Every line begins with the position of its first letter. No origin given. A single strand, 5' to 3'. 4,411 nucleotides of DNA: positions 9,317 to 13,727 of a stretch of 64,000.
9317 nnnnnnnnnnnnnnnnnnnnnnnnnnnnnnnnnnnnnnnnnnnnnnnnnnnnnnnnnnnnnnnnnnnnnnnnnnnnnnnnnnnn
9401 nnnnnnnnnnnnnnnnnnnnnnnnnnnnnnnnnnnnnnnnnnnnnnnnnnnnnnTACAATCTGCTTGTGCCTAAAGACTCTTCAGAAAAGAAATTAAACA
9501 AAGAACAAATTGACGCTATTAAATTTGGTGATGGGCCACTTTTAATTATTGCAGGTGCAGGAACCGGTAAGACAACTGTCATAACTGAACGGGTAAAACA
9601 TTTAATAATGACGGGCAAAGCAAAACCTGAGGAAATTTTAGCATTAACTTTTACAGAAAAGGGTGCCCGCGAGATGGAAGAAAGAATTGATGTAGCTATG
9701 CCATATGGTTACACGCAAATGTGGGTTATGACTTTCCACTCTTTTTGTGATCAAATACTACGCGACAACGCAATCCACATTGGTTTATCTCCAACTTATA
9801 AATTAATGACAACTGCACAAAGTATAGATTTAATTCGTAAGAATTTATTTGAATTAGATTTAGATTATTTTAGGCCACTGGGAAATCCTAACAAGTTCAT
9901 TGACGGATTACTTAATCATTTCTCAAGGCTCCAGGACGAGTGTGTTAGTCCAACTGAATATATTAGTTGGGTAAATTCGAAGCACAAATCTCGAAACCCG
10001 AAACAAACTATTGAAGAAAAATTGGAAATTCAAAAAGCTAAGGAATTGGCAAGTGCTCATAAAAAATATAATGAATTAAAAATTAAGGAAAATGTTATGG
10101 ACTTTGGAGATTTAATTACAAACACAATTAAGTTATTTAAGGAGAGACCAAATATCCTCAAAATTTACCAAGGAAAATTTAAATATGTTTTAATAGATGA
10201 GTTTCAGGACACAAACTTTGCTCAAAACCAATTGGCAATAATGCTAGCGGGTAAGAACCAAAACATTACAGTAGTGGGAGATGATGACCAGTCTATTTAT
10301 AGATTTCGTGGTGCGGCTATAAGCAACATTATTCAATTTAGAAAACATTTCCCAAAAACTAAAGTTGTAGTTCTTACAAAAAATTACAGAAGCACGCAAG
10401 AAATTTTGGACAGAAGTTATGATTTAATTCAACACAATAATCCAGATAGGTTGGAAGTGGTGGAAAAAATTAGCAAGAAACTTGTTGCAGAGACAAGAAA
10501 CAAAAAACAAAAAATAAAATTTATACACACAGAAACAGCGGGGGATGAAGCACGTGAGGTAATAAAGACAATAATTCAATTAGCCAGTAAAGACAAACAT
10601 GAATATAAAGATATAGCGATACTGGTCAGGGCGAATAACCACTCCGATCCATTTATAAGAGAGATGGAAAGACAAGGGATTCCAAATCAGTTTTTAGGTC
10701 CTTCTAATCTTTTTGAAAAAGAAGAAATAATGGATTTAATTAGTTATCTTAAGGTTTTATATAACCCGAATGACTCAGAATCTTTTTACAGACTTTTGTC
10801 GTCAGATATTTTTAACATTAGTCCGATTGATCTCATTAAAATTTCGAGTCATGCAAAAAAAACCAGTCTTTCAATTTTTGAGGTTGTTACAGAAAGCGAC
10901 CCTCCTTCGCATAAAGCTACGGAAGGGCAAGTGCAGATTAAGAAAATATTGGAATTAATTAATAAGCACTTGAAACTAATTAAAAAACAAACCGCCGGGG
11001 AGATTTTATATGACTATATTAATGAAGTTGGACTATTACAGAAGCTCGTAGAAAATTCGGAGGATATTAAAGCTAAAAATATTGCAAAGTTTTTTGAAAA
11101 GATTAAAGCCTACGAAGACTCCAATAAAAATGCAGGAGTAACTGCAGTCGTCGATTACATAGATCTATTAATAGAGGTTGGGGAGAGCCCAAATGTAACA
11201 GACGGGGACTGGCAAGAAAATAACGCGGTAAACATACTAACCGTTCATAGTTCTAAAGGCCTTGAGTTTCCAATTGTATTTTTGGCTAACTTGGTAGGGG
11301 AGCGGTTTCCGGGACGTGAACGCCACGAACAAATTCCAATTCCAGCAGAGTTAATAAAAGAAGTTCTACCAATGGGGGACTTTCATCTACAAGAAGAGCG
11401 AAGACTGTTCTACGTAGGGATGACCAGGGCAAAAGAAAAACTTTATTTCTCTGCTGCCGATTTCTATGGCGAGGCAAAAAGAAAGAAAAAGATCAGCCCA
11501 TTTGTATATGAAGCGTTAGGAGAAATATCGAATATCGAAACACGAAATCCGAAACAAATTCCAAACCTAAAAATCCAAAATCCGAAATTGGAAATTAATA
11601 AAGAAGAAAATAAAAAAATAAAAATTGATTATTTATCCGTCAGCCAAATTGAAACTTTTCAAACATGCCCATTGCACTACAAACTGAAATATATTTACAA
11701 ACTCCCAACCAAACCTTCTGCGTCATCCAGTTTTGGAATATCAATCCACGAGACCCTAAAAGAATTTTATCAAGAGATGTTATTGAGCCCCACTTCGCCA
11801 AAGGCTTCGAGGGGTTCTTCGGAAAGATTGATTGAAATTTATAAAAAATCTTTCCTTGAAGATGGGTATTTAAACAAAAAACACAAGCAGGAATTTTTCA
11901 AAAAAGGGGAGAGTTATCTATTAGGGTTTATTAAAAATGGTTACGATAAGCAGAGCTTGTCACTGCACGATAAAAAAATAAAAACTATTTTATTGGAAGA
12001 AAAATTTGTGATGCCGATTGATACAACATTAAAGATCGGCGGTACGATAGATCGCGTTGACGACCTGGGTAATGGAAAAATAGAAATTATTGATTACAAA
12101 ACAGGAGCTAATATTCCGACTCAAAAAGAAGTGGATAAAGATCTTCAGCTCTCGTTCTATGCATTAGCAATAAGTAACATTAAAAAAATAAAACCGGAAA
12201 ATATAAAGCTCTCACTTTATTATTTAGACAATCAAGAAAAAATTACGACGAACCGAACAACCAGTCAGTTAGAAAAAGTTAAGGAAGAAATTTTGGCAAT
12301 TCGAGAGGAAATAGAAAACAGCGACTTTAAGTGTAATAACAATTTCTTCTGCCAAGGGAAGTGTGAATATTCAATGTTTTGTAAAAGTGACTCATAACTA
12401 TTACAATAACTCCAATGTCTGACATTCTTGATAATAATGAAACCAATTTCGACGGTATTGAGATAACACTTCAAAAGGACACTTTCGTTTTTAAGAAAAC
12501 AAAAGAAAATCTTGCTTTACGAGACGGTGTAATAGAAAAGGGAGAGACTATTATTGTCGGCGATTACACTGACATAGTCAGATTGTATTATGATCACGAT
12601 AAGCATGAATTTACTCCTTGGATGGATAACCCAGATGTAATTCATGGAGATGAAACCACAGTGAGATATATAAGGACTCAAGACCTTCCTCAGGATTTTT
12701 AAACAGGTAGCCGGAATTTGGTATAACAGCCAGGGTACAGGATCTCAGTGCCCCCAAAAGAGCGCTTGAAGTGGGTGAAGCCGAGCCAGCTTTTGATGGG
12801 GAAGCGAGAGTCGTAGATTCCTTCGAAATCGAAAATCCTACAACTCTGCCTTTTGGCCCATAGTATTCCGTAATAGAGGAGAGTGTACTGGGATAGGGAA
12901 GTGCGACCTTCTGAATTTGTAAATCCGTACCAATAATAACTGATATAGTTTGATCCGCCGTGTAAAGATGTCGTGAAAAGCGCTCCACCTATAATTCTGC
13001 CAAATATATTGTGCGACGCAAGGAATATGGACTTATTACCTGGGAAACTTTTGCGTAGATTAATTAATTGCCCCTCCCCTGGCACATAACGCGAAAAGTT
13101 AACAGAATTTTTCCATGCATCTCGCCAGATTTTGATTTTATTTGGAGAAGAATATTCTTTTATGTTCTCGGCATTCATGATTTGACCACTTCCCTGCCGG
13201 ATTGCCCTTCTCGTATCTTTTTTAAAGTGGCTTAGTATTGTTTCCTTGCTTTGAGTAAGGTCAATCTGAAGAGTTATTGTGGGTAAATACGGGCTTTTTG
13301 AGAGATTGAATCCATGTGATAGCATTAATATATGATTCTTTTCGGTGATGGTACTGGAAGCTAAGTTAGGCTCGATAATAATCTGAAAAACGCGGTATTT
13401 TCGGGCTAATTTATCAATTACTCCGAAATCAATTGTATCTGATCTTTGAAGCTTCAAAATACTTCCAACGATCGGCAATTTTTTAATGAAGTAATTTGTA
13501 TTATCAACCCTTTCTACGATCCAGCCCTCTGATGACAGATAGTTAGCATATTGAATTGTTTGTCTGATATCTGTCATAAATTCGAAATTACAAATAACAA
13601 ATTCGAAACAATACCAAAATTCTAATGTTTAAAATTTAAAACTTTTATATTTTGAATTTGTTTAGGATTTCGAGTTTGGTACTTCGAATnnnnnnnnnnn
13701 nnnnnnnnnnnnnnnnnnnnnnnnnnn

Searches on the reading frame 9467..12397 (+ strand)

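Call 9: search_protein_families(library=pfam, proteins=[window:9467-12397:+], max_evalue=0.001)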
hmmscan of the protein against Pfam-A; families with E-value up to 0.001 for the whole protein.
window:9467-12397:+ (976 aa): 10 families
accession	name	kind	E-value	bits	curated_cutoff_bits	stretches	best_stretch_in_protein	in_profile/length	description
PF00580.27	UvrD-helicase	-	2.2e-74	251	23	1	10-296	1-271/271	UvrD/REP helicase N-terminal domain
PF13361.12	UvrD_C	-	2.8e-58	198.4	25.6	1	301-664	1-348/350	UvrD-like helicase C-terminal domain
PF12705.13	PDDEXK_1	-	4.8e-36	125.4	22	1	723-973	2-247/247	PD-(D/E)XK nuclease superfamily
PF13245.12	AAA_19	-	2e-23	83.5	25.1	1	17-281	4-134/134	AAA domain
PF13538.12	UvrD_C_2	-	2.5e-12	46.9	27.4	2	638-661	28-51/52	UvrD-like helicase C-terminal domain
PF13604.12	AAA_30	-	1.6e-08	35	27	1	10-76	2-68/191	AAA domain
PF01443.25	Viral_helicase1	-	2.2e-06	28.1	21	0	209-327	36-150/228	Viral superfamily 1 RNA helicase core domain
PF10926.14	DUF2800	-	3.7e-05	23.5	21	1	723-973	4-227/368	Protein of unknown function (DUF2800)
PF13087.12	AAA_12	-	0.00011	22.3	27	0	297-364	14-81/195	AAA domain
PF01930.23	Cas_Cas4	-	0.00019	22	22.7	1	858-973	53-159/160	Domain of unknown function DUF83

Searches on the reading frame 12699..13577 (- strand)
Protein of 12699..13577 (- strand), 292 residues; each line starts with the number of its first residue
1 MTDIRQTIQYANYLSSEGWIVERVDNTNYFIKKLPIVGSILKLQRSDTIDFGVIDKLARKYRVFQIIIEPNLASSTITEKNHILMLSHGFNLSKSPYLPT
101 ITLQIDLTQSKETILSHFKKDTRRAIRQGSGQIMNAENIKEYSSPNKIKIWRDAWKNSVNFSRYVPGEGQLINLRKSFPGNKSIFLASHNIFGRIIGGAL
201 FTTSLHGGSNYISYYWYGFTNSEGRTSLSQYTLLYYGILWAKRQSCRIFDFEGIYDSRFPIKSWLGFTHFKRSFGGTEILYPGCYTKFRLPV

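Call 8: search_protein_families(library=pfam, proteins=[window:12699-13577:-], max_evalue=0.001)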
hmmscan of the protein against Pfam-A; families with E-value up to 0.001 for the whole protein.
window:12699-13577:- (292 aa): 1 family
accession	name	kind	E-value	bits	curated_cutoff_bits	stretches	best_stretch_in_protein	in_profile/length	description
PF02388.22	FemAB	-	0.00053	19.4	24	0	212-285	319-389/406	FemAB family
